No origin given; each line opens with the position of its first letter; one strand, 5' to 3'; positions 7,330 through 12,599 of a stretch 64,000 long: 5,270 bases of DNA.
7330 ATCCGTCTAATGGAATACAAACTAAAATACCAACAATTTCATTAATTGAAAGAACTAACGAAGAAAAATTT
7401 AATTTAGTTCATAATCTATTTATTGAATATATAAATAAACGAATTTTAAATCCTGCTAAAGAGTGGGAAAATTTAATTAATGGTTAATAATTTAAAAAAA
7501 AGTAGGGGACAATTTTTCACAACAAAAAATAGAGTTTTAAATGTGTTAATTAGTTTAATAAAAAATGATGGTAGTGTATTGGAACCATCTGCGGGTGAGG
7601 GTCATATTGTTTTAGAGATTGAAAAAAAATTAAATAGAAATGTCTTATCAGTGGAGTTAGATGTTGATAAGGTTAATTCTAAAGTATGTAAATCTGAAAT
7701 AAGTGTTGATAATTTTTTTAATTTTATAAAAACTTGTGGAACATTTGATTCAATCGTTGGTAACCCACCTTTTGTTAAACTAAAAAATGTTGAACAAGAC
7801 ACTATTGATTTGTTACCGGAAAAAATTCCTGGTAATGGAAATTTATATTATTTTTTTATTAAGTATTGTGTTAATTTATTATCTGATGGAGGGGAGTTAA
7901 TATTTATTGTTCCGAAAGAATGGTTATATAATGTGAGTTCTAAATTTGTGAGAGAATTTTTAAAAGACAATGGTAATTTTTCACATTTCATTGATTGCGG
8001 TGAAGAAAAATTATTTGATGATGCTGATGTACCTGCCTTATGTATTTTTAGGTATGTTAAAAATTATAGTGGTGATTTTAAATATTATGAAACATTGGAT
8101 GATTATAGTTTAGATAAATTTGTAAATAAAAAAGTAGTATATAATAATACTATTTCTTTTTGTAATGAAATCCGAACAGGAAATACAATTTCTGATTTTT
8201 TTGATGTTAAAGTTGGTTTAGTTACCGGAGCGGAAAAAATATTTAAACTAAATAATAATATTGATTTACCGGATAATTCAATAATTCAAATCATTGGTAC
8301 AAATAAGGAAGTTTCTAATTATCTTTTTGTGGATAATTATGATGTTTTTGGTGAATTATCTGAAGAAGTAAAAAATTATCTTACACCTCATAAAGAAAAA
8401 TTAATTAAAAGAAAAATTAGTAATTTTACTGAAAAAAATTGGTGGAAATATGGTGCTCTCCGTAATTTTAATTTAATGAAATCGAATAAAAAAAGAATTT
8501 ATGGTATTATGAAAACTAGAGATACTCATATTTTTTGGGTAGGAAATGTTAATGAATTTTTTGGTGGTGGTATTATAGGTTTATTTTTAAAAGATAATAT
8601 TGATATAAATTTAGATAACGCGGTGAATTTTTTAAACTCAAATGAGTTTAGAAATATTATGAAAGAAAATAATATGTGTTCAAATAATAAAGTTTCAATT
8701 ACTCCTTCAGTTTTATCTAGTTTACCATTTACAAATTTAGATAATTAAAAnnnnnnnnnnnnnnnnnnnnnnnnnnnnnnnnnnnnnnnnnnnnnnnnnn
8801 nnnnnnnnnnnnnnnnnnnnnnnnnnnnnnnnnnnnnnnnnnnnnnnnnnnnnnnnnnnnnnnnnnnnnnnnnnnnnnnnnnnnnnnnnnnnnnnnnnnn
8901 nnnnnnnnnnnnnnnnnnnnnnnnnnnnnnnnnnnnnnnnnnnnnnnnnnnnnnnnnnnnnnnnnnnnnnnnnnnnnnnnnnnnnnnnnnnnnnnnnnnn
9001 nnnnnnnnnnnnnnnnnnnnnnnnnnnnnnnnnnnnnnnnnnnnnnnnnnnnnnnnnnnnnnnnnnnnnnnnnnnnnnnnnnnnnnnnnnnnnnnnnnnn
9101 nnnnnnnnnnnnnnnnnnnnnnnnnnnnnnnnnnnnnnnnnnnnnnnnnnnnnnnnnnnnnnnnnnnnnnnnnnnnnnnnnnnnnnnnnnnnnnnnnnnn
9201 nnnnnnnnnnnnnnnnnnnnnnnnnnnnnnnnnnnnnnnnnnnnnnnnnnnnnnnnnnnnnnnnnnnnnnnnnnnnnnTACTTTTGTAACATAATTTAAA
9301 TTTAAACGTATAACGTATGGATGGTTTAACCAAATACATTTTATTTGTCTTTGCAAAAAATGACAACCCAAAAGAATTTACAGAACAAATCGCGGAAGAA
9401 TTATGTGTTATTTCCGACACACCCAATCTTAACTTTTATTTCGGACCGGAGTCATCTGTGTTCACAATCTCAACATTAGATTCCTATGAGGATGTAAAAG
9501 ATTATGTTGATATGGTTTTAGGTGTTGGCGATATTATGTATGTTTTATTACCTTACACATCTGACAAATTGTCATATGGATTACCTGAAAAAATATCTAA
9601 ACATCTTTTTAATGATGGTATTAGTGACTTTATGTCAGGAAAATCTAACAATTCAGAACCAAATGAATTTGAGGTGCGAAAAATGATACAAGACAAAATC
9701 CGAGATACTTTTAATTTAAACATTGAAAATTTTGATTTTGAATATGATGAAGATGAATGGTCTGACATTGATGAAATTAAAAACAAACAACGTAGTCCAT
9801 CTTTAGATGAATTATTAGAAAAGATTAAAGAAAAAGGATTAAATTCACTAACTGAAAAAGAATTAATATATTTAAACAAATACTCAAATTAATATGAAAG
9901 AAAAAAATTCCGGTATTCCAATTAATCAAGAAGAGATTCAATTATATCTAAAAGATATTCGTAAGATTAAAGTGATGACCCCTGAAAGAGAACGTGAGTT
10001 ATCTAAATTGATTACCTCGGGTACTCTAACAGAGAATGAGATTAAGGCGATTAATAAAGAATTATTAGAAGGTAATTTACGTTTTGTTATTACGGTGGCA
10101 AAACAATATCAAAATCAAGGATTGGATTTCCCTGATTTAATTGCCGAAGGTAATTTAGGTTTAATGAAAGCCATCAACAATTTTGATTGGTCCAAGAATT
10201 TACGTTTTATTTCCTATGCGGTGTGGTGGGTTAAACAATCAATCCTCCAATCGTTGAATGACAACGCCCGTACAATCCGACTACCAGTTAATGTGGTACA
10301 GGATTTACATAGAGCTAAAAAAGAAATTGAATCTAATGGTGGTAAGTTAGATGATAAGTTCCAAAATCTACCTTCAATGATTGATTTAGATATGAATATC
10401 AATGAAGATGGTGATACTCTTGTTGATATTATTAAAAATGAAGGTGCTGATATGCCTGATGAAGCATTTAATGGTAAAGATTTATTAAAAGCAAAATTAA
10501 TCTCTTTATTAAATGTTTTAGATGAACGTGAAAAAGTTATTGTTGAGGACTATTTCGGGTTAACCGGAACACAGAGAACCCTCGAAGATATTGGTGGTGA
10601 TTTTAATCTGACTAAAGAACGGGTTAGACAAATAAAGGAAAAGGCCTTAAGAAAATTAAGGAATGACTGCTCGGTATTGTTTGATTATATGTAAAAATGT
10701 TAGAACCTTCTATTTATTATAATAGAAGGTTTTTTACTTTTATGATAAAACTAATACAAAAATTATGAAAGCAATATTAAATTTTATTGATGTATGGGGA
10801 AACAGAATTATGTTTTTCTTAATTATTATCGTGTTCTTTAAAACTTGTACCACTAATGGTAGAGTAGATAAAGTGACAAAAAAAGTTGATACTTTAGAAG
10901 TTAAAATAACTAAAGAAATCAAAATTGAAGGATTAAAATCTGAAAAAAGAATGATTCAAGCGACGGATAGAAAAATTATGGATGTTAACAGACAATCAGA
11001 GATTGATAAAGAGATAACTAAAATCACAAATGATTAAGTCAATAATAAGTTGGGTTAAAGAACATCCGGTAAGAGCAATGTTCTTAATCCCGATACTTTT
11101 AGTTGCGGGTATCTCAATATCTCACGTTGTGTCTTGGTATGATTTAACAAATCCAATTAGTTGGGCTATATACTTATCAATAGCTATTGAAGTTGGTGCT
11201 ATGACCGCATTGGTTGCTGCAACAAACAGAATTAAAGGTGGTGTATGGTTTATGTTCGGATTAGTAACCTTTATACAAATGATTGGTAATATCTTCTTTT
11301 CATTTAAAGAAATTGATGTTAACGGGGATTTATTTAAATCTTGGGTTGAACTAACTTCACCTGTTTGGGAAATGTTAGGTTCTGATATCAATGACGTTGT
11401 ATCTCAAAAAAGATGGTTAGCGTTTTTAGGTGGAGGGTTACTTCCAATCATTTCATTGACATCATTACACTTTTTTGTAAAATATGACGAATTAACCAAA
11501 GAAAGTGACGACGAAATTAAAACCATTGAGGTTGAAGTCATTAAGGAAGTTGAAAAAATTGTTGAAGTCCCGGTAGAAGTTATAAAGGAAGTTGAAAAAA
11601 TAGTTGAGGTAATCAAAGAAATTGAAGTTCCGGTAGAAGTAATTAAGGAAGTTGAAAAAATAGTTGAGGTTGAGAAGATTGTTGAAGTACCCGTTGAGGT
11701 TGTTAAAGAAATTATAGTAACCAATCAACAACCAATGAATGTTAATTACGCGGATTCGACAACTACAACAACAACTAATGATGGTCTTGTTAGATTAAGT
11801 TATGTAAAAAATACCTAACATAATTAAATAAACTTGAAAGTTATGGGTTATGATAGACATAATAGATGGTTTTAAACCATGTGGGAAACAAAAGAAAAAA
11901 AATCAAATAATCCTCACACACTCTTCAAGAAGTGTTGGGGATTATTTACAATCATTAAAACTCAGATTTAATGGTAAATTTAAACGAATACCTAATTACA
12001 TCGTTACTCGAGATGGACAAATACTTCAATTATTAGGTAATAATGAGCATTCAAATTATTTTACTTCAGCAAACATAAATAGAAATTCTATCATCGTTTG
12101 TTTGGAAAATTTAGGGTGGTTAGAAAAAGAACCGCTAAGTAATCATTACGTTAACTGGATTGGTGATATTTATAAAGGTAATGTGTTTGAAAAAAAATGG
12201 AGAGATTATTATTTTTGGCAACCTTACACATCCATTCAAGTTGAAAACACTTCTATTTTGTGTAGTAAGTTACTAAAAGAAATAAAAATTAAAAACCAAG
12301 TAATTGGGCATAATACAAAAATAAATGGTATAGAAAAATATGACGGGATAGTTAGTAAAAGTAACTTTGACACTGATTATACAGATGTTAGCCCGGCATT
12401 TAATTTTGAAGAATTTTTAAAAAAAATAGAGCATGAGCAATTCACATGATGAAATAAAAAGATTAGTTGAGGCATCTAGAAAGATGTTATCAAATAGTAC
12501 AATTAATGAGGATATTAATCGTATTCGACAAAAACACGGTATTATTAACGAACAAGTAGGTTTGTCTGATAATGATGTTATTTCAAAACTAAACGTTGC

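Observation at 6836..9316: Low-GC insertion carrying a TaqI-like gamma N6A methyltransferase with overlapping partner ORFs, a possible restriction-modification or anti-restriction module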

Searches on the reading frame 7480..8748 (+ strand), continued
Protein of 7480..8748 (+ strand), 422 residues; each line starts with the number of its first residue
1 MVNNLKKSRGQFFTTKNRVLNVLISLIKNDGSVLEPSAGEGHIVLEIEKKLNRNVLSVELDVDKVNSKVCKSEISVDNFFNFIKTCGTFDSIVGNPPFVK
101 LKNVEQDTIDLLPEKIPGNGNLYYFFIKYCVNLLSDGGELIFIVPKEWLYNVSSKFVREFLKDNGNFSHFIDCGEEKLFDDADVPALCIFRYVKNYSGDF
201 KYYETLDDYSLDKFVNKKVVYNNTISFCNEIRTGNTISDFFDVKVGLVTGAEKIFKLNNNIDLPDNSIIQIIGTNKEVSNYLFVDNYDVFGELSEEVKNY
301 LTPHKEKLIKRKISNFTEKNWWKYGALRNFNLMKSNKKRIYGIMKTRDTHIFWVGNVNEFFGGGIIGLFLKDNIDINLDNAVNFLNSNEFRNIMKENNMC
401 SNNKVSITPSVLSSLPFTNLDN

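Call 29: find_encoding_contigs(protein=P0287, flank=5000, max_places=2)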
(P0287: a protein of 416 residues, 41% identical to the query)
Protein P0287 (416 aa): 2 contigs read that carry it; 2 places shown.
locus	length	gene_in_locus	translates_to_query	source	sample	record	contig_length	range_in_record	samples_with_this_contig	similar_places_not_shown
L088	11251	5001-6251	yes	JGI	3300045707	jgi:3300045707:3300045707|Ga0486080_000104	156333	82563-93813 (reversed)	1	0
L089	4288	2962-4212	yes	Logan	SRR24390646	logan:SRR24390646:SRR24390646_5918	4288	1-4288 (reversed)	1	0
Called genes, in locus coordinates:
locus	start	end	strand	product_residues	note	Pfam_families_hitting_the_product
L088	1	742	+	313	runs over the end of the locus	PF08275:DNAG_N (faint)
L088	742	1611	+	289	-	-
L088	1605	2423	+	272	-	PF00149:Metallophos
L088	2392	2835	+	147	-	-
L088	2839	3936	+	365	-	-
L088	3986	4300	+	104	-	PF07098:DUF1360 (faint)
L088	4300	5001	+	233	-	-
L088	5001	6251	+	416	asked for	PF02384:N6_Mtase, PF07669:Eco57I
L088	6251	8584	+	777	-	-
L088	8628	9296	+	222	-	PF00574:CLP_protease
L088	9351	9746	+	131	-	-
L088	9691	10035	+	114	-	-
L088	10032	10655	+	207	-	-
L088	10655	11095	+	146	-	PF20216:DUF6576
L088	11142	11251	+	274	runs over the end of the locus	PF04542:Sigma70_r2, PF04545:Sigma70_r4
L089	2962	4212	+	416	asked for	PF02384:N6_Mtase, PF07669:Eco57I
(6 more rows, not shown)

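Call 59: find_related_loci(query=window:7480-8748:+, collection=viral_contigs, flank=4000)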
Query window:7480-8748:+ (422 aa) in viral_contigs; peptide patterns used: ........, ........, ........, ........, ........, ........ (x = any residue, [..] = any of these).
46 stretches matched a pattern; 10 encode a relative of the query (tblastn E <= 1e-3); 10 distinct loci.
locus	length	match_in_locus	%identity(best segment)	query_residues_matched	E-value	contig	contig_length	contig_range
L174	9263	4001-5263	82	1-421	0e+0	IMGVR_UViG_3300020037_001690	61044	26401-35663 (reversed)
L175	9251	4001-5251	74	1-417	0e+0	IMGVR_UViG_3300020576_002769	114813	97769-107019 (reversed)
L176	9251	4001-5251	74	1-417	0e+0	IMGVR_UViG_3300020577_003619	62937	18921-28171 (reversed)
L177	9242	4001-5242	57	4-417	3e-165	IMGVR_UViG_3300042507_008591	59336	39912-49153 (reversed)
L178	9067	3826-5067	57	4-417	3e-165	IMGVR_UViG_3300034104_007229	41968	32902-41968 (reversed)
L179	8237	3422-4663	57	4-417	2e-165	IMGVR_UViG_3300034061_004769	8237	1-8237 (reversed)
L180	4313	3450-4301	61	4-287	3e-119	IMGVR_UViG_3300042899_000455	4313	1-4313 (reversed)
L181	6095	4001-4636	21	7-199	4e-5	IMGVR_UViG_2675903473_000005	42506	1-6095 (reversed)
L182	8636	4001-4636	21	7-199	4e-5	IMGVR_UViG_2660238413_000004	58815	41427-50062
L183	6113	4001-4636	21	7-199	4e-5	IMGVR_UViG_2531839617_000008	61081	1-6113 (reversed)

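Call 60: search_protein_families(library=padloc, proteins=[L088:4300-5001:+], max_evalue=0.01)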
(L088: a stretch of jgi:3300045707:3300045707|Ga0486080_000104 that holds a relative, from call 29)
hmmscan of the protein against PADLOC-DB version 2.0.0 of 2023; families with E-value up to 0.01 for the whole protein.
L088:4300-5001:+ (233 aa): 0 families

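Call 86: search_dna_similar(query=window:7480-8748:+, collection=phages, mode=protein, max_evalue=1e-10, max_rows=12)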
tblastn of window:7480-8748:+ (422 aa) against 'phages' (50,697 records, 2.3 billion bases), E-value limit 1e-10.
No match.

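Call 89: find_related_loci(query=window:7480-8748:+, collection=genome_contigs, flank=4000)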
Query window:7480-8748:+ (422 aa) in genome_contigs; peptide patterns used: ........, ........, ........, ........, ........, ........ (x = any residue, [..] = any of these).
152 stretches matched a pattern, but none encodes a relative of the query by tblastn (E <= 1e-3).

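Call 91: search_protein_families(library=padloc, proteins=[L086:4179-4874:+], max_evalue=0.01)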
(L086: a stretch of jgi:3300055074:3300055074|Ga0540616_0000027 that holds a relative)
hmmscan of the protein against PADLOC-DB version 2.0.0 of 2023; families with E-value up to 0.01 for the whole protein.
L086:4179-4874:+ (231 aa): 0 families

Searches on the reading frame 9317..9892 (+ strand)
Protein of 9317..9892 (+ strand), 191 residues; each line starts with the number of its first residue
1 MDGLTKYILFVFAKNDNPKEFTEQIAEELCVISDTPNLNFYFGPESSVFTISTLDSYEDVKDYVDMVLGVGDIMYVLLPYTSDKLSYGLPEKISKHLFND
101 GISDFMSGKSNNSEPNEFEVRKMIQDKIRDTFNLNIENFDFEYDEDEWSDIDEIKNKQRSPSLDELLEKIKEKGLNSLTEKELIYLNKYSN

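Call 3: search_protein_families(library=pfam, proteins=[window:9317-9892:+], max_evalue=0.1)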
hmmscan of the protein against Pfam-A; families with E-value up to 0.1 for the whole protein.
window:9317-9892:+ (191 aa): 1 family
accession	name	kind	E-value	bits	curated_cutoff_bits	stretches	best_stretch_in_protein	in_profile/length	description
PF20216.3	DUF6576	-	7.5e-08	32.8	27.3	1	157-191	12-46/47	Family of unknown function (DUF6576)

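Call 4: search_protein_families(library=phrogs, proteins=[window:9317-9892:+], max_evalue=0.1)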
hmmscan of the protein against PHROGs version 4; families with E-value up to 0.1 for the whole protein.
window:9317-9892:+ (191 aa): 0 families

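Call 5: search_protein_families(library=ncbifam, proteins=[window:9317-9892:+], max_evalue=0.1)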
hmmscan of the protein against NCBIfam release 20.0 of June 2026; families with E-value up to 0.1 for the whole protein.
window:9317-9892:+ (191 aa): 0 families

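Call 6: search_protein_families(library=padloc, proteins=[window:9317-9892:+], max_evalue=0.1)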
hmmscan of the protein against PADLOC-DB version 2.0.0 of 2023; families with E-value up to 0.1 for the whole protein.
window:9317-9892:+ (191 aa): 0 families

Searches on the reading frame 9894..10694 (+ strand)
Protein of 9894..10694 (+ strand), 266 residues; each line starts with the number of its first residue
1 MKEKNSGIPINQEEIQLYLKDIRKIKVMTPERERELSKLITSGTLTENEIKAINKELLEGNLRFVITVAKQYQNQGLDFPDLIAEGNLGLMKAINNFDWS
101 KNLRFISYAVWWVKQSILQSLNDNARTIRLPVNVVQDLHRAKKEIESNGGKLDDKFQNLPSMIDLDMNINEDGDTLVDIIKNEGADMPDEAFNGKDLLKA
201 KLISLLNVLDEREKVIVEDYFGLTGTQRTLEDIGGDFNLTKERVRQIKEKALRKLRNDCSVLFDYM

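Call 3: search_protein_families(library=pfam, proteins=[window:9894-10694:+], max_evalue=0.1)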
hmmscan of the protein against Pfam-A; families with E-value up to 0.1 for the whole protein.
window:9894-10694:+ (266 aa): 5 families
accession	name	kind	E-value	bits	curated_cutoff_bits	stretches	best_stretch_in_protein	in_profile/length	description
PF04542.20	Sigma70_r2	-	1.6e-16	60.3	24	1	58-127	2-71/71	Sigma-70 region 2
PF04545.22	Sigma70_r4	-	1.4e-14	53.7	24.1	1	205-257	1-50/50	Sigma-70, region 4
PF00140.25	Sigma70_r1_2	-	2.8e-06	27.6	22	1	15-40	3-28/34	Sigma-70 factor, region 1.2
PF24655.1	DUF7645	-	0.017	15.5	27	0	25-46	2-23/62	Domain of unknown function (DUF7645)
PF07889.17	DUF1664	-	0.019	15.4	34.6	0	75-168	24-116/124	Protein of unknown function (DUF1664)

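Call 4: search_protein_families(library=phrogs, proteins=[window:9894-10694:+], max_evalue=0.1)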
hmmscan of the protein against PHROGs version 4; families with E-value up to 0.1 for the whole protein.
window:9894-10694:+ (266 aa): 5 families
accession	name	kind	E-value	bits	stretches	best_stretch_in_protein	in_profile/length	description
phrog_351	-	transcription regulation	3.7e-53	182.3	1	17-258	476-725/928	RNA polymerase sigma factor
phrog_21612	-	transcription regulation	1.4e-06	28.2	1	56-131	17-91/600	RNA polymerase sigma factor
phrog_36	-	transcription regulation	0.00012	22.8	1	198-256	129-184/220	transcriptional regulator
phrog_36098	-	transcription regulation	0.0056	17.4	1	70-145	35-117/223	RNA polymerase sigma factor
phrog_11306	-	unknown function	0.015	16.3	1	230-256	3-29/63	-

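Call 87: search_dna_similar(query=window:9894-10694:+, collection=phages, mode=protein, max_evalue=1e-10, max_rows=10)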
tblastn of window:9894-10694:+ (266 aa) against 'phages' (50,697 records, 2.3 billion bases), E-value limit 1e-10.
Records with a match: 111; places in all: 115; records where one place covers at least 80% of the query: 87.
Best place of each record, by identity: <60% 111.
By first word of the organism name: Bacillus 26; Bacteriophage 25; Prevotella 15; Synechococcus 14; Vibrio 7; Salmonella 4; Klebsiella 4; Acinetobacter 4; Enterococcus 2; Cyanophage 2; and 7 more.
By host as written in the record: - 33; Prevotella sp. 15; Synechococcus sp. MW02 8; Bacillus subtilis BEST7003 6; Bacillus cereus 5; Homo sapiens 3; Bacillus subtilis KACC 17797 3; Klebsiella pneumoniae ST147-VIM1 2; and 26 more.
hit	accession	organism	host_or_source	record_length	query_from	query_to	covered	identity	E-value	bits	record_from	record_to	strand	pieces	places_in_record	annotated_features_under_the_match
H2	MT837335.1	Bacteriophage sp.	human fecal samples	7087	15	266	95%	39.7%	7e-50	181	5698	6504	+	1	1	record has no annotation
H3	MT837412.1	Bacteriophage sp.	human fecal samples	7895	15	266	95%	39.4%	9e-47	172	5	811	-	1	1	record has no annotation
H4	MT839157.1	Bacteriophage sp.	human fecal samples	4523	15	266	95%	39.0%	1e-50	183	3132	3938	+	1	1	record has no annotation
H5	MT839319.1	Bacteriophage sp.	human fecal samples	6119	15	266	95%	38.6%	5e-46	170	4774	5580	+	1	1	record has no annotation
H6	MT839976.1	Bacteriophage sp.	human fecal samples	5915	7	266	98%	37.0%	2e-47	174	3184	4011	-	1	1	record has no annotation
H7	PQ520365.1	Enterococcus phage IME_EF3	-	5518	6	257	95%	37.8%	8e-46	169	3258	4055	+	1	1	record has no annotation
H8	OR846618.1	Enterococcus phage Efs 1-1-1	Enterococcus faecalis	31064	6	257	95%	37.8%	9e-46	169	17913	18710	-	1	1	record has no annotation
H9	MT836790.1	Bacteriophage sp.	human fecal samples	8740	17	266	94%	37.6%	2e-46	171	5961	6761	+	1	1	record has no annotation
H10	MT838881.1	Bacteriophage sp.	human fecal samples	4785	7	266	98%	36.1%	5e-44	164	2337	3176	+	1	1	record has no annotation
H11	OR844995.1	Staphylococcus phage SA 1306 Kay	Staphylococcus aureus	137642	7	266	98%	35.9%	1e-43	163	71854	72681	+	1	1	record has no annotation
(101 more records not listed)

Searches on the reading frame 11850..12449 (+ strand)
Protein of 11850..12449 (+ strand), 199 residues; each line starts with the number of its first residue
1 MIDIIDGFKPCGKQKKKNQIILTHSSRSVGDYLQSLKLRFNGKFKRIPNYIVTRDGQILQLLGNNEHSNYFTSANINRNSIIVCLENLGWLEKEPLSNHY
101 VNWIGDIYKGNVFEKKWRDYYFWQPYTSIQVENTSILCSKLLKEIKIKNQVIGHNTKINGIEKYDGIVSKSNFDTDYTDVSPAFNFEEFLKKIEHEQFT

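Call 78: search_protein_families(library=pfam, proteins=[window:11850-12449:+], max_evalue=0.001)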
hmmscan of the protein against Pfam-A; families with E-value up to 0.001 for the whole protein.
window:11850-12449:+ (199 aa): 1 family
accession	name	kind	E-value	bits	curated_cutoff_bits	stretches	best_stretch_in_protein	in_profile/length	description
PF01510.30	Amidase_2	-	2.5e-09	38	26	1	48-156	42-121/131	N-acetylmuramoyl-L-alanine amidase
